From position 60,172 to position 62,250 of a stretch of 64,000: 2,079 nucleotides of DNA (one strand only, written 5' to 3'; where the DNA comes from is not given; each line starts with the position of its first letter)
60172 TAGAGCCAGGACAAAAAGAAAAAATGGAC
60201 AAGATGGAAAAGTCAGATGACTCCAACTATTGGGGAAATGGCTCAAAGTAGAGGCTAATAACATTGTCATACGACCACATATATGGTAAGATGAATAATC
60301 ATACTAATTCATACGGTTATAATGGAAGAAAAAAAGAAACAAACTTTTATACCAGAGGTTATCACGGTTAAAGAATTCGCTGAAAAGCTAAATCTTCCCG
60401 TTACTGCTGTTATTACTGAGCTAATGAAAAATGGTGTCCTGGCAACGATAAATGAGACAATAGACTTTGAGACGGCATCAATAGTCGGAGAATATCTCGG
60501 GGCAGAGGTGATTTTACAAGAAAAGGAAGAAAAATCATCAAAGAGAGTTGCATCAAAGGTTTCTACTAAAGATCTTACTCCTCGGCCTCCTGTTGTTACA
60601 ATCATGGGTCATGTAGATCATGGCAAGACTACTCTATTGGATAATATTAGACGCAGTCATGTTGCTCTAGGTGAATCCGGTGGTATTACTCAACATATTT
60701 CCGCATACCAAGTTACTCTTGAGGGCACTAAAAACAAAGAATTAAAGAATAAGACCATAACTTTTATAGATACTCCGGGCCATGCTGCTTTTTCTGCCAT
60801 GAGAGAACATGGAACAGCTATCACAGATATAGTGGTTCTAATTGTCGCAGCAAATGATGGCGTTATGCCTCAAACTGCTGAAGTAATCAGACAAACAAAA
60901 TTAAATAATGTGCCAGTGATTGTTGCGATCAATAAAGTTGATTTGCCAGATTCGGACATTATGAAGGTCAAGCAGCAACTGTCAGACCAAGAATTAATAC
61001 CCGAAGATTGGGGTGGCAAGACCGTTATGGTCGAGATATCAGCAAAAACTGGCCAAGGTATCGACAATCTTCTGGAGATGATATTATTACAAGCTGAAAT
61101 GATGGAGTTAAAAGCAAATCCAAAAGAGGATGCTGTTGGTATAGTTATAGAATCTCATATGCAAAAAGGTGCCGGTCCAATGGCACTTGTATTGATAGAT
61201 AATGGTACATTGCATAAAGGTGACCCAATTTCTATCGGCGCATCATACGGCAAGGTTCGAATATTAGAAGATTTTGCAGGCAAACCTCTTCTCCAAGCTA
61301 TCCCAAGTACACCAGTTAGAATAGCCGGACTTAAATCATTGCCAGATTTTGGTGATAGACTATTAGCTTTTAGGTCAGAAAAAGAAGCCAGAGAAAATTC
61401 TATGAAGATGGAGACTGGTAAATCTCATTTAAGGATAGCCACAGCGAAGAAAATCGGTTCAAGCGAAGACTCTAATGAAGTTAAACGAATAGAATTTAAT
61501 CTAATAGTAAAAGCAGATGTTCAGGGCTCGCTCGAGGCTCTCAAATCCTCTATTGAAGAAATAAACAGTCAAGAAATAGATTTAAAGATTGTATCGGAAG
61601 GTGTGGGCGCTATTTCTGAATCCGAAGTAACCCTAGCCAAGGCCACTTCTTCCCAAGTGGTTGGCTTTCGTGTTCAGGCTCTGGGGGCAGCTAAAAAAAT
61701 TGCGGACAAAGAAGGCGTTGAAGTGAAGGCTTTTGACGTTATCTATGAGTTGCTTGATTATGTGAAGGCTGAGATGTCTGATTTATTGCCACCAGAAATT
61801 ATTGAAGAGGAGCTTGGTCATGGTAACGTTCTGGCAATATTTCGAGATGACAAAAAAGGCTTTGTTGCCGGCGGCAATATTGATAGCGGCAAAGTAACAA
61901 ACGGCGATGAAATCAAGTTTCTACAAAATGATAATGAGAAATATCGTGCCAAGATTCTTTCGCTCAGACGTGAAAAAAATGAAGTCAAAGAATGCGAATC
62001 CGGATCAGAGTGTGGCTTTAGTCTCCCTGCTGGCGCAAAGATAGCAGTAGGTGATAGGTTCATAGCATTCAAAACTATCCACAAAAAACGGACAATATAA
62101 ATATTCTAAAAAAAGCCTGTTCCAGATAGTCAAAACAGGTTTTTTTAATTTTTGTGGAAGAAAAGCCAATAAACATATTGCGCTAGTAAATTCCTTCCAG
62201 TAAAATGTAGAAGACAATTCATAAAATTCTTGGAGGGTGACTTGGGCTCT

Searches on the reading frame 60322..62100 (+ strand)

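Call 58: search_protein_families(library=pfam, proteins=[window:60322-62100:+], max_evalue=0.001)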
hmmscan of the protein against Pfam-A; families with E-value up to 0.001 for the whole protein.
window:60322-62100:+ (592 aa): 13 families
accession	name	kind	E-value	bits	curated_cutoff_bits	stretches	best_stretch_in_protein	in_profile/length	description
PF00009.33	GTP_EFTU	-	3.1e-38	131.7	26.5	1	92-256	6-184/188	Elongation factor Tu GTP binding domain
PF11987.13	IF-2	-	2.1e-30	105.5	27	1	384-482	19-117/117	Translation-initiation factor 2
PF22042.2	EF-G_D2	-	2.3e-23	82.6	27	1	271-348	2-82/84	Elongation factor G domain 2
PF04760.21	IF2_N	-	3.4e-14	52.8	25.3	1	11-62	1-53/53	Translation initiation factor IF-2, N-terminal region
PF01926.29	MMR_HSR1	-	3.8e-10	40.3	21.9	1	92-205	2-113/113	50S ribosome-binding GTPase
PF03144.31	GTP_EFTU_D2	-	5e-09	36.9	30.3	1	513-569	1-59/73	Elongation factor Tu domain 2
PF00025.27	Arf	-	2.4e-06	27.6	22.3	1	94-254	19-170/174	ADP-ribosylation factor family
PF00071.28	Ras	-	3.3e-05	24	21.6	1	94-256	4-158/162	Ras family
PF08477.19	Roc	-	4.9e-05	24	27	1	92-207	2-119/119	Ras of Complex, Roc, domain of DAPkinase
PF02421.24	FeoB_N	-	5.3e-05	23.2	27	1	92-253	3-155/156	Ferrous iron transport protein B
PF10662.15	PduV-EutP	-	9.1e-05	22.7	21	0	93-254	5-141/143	Ethanolamine utilisation - propanediol utilisation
PF09439.16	SRPRB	-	0.0006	19.7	25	0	90-219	4-133/178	Signal recognition particle receptor beta subunit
PF03308.22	MeaB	-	0.0007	19.1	23.1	0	194-263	169-240/273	Methylmalonyl Co-A mutase-associated GTPase MeaB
